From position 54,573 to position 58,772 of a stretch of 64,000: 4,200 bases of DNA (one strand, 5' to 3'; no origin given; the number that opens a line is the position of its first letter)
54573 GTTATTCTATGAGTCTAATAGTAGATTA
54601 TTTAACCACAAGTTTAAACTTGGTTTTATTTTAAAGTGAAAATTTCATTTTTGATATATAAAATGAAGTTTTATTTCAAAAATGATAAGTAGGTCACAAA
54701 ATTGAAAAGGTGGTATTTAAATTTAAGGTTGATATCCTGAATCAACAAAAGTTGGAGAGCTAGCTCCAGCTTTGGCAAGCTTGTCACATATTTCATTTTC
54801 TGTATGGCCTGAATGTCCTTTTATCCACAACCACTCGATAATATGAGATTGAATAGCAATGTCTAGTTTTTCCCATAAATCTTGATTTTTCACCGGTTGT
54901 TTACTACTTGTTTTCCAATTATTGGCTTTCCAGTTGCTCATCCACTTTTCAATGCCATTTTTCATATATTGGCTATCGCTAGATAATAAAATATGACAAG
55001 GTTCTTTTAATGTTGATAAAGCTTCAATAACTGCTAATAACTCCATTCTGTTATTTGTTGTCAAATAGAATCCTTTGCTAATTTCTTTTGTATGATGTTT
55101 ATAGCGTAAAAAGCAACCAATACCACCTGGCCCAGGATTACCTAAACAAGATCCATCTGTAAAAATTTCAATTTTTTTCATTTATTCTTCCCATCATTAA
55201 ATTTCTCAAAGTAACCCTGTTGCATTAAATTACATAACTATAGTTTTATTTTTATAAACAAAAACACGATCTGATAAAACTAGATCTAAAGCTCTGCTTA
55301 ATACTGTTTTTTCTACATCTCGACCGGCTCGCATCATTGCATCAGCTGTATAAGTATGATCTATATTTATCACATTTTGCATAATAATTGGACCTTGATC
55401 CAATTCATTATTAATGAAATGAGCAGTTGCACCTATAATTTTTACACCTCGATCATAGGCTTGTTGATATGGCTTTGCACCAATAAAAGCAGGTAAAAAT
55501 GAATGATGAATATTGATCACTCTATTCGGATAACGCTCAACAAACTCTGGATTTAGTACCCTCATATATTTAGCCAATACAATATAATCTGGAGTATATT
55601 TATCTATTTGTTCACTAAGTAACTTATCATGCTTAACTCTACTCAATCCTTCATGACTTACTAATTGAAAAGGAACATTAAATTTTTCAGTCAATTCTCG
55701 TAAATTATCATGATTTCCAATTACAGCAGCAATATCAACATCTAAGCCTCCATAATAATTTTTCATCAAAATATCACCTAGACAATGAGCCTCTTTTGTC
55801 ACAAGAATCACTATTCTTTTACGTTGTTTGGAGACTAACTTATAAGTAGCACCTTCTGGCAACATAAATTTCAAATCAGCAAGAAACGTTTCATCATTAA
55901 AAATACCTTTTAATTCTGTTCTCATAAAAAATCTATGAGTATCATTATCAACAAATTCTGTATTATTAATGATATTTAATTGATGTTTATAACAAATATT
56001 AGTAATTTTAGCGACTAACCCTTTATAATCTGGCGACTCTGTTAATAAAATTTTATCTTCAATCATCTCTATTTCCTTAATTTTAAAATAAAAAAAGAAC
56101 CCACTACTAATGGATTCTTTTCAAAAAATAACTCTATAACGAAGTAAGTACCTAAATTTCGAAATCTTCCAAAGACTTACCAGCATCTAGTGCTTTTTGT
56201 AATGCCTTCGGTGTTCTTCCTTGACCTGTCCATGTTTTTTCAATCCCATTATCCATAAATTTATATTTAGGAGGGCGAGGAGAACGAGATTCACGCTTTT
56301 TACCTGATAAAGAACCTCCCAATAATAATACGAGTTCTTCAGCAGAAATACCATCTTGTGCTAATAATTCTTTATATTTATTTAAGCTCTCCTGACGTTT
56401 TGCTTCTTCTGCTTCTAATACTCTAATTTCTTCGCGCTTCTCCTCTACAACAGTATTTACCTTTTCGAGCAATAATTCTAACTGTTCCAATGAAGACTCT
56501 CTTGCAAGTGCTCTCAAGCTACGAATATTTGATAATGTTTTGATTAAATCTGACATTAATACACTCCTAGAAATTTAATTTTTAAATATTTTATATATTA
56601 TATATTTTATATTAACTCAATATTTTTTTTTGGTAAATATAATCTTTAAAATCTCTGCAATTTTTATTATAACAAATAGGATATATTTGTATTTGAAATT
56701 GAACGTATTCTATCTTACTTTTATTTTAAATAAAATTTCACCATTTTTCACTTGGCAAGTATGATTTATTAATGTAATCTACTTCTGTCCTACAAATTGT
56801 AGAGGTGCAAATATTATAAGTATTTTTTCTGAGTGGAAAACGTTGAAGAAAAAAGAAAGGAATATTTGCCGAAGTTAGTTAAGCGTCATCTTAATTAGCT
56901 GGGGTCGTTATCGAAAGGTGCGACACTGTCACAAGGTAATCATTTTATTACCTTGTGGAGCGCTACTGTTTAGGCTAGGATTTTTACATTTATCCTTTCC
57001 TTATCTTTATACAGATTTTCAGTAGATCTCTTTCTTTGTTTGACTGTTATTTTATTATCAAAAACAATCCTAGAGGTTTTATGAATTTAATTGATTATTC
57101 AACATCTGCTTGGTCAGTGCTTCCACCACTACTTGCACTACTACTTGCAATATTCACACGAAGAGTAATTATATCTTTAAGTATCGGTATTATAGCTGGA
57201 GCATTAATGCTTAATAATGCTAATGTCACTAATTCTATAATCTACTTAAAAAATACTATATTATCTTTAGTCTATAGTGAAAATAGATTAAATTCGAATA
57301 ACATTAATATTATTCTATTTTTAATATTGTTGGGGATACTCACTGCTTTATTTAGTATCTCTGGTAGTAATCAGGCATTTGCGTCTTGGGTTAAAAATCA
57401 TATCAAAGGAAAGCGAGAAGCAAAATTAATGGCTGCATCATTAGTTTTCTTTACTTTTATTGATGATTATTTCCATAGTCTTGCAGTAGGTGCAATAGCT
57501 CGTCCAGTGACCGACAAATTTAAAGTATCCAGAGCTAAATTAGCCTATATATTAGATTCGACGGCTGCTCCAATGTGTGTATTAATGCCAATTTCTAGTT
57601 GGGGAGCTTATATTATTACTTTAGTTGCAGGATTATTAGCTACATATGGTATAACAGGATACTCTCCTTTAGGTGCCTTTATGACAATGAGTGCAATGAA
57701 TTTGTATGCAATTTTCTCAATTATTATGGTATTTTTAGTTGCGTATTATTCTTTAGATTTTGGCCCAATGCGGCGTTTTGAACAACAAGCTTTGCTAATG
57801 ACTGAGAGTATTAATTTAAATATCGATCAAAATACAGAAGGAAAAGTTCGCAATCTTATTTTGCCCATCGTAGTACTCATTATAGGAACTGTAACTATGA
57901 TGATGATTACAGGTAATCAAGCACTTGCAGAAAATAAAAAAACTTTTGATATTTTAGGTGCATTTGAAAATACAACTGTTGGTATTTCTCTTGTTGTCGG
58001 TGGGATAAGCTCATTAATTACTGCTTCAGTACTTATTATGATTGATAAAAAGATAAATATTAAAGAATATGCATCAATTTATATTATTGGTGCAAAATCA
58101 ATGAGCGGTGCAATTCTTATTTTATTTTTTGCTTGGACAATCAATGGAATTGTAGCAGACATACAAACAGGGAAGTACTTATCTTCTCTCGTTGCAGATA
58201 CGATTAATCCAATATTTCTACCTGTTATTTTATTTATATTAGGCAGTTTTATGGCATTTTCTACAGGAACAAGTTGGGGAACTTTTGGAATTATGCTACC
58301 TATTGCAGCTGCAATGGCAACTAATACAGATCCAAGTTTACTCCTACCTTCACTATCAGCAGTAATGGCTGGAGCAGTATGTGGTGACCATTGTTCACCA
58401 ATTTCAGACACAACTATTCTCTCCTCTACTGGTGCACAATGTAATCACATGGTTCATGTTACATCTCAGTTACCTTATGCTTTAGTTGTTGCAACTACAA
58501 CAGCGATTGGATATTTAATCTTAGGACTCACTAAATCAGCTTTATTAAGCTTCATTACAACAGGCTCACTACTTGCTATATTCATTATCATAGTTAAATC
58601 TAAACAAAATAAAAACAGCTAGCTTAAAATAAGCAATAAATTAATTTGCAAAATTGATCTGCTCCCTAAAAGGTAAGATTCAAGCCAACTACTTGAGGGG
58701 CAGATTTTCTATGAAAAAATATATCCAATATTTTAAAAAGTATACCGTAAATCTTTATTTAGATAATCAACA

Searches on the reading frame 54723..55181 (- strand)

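Call 62: search_protein_families(library=pfam, proteins=[window:54723-55181:-], max_evalue=0.00001)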
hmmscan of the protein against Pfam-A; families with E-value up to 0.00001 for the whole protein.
window:54723-55181:- (152 aa): 1 family
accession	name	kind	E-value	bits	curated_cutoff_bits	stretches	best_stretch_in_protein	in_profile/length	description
PF00075.30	RNase_H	-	1.1e-50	171.9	25.8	1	2-140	2-140/141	RNase H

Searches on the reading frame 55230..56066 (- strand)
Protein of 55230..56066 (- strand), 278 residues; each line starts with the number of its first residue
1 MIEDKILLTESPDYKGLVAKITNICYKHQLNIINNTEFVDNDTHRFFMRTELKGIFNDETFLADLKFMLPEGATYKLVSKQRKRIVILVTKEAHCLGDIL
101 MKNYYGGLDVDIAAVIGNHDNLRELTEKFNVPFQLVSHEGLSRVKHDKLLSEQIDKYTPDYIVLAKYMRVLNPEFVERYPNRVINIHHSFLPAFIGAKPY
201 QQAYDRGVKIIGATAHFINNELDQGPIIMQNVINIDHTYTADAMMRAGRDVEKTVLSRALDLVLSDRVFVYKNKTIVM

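Call 62: search_protein_families(library=pfam, proteins=[window:55230-56066:-], max_evalue=0.00001)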
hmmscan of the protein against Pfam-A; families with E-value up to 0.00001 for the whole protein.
window:55230-56066:- (278 aa): 1 family
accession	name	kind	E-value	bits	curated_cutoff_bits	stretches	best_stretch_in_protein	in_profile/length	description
PF00551.24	Formyl_trans_N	-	1.4e-52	178.5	26.1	1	83-260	1-181/181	Formyl transferase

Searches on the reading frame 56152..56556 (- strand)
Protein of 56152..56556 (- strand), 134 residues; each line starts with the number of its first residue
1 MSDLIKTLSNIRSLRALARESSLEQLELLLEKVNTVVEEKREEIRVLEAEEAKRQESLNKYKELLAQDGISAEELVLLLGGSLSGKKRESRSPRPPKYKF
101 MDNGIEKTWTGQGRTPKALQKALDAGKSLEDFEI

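Call 62: search_protein_families(library=pfam, proteins=[window:56152-56556:-], max_evalue=0.00001)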
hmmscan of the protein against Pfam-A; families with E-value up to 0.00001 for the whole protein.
window:56152-56556:- (134 aa): 2 families
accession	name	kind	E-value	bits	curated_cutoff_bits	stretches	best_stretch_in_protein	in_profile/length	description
PF22470.1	Histone_HNS_N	-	1.8e-23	82.7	24.5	1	1-76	1-76/79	H-NS histone-like proteins, N-terminal domain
PF00816.26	Histone_HNS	-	6.5e-16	58.2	25.6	1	96-134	1-38/38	H-NS histone C-terminal domain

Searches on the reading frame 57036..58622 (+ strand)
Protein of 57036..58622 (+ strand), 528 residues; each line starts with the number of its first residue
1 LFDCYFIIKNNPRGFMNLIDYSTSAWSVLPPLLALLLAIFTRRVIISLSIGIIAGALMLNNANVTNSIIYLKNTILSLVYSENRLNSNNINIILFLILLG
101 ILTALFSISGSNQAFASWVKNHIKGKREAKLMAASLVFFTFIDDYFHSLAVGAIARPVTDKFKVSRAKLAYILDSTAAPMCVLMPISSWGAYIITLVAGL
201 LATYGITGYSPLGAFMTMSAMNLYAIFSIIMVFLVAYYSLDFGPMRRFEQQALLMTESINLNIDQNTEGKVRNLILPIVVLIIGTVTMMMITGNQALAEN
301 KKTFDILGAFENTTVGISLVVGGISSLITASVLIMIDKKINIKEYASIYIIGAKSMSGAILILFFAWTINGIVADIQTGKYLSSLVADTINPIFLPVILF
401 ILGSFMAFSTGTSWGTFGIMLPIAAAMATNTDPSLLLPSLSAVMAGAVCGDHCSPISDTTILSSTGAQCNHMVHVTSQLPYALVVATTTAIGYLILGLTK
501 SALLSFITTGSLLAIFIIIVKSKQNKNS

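Call 62: search_protein_families(library=pfam, proteins=[window:57036-58622:+], max_evalue=0.00001)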
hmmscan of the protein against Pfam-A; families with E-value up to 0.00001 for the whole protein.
window:57036-58622:+ (528 aa): 1 family
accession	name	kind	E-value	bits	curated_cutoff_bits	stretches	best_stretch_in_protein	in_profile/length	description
PF03553.21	Na_H_antiporter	-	1.2e-84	284.7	23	1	180-498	1-303/303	Na+/H+ antiporter family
